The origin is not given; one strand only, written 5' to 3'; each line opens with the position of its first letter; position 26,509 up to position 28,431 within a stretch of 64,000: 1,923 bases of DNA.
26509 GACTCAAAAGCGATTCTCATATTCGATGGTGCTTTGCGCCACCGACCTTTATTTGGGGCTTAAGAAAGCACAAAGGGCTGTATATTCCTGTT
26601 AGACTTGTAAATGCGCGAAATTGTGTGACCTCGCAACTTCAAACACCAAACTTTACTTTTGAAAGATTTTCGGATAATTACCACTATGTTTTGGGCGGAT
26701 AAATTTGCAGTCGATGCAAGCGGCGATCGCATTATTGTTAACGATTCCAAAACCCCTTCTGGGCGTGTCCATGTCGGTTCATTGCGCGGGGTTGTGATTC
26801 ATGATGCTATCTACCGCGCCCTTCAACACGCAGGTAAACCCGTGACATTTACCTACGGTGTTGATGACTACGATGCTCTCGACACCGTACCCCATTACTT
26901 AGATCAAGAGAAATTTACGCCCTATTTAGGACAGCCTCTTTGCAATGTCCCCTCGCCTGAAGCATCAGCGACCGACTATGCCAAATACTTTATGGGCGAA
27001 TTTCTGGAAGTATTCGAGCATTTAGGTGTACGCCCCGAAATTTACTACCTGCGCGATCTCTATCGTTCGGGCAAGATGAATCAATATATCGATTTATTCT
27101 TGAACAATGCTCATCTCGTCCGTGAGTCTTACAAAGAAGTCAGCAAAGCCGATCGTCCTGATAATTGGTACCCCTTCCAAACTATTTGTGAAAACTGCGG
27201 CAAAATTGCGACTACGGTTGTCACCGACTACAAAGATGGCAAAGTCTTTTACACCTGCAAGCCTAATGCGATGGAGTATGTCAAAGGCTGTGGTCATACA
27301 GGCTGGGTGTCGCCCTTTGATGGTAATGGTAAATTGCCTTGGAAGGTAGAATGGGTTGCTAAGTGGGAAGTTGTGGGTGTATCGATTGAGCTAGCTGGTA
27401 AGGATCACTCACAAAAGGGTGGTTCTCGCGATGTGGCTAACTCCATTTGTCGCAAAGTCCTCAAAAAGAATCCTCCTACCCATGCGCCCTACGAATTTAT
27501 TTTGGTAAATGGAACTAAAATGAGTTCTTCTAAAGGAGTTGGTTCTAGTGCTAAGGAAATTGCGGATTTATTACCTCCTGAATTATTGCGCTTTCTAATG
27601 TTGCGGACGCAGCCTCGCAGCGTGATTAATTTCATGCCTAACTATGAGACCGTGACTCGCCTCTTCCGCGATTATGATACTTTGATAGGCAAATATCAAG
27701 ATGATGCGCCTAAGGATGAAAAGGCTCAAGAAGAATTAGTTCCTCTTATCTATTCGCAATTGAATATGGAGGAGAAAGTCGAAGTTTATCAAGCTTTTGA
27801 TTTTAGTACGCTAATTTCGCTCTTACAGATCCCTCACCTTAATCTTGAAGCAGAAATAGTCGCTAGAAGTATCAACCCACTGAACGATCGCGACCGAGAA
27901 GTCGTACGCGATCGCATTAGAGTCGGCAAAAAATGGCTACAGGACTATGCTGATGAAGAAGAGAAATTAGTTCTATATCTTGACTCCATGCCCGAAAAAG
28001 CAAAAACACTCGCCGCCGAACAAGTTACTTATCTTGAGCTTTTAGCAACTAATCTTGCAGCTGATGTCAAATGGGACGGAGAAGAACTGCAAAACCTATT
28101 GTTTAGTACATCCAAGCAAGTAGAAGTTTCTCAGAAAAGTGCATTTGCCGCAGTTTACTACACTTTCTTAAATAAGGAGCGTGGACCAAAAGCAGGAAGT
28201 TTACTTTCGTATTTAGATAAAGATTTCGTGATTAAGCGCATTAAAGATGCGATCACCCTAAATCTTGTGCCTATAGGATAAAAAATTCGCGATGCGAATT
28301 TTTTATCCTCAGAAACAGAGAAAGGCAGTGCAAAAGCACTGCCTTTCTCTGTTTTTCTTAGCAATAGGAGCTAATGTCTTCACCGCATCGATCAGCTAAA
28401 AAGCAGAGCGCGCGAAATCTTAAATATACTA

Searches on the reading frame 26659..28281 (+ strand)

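Call 63: search_protein_families(library=pfam, proteins=[window:26659-28281:+], max_evalue=0.00001)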
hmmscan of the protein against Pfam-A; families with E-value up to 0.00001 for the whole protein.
window:26659-28281:+ (540 aa): 4 families
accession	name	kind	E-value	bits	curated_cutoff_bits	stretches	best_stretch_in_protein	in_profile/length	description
PF01921.24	tRNA-synt_1f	-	4.1e-89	299.5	27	1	21-360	20-353/360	tRNA synthetases class I (K)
PF01406.26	tRNA-synt_1e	-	1.4e-08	34.9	27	1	35-326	21-292/301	tRNA synthetases class I (C) catalytic domain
PF09334.17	tRNA-synt_1g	-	2e-08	33.8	20.1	0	278-320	318-360/391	tRNA synthetases class I (M)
PF19269.4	Anticodon_2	-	7.9e-06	26.8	23.6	0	443-532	50-141/141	Anticodon binding domain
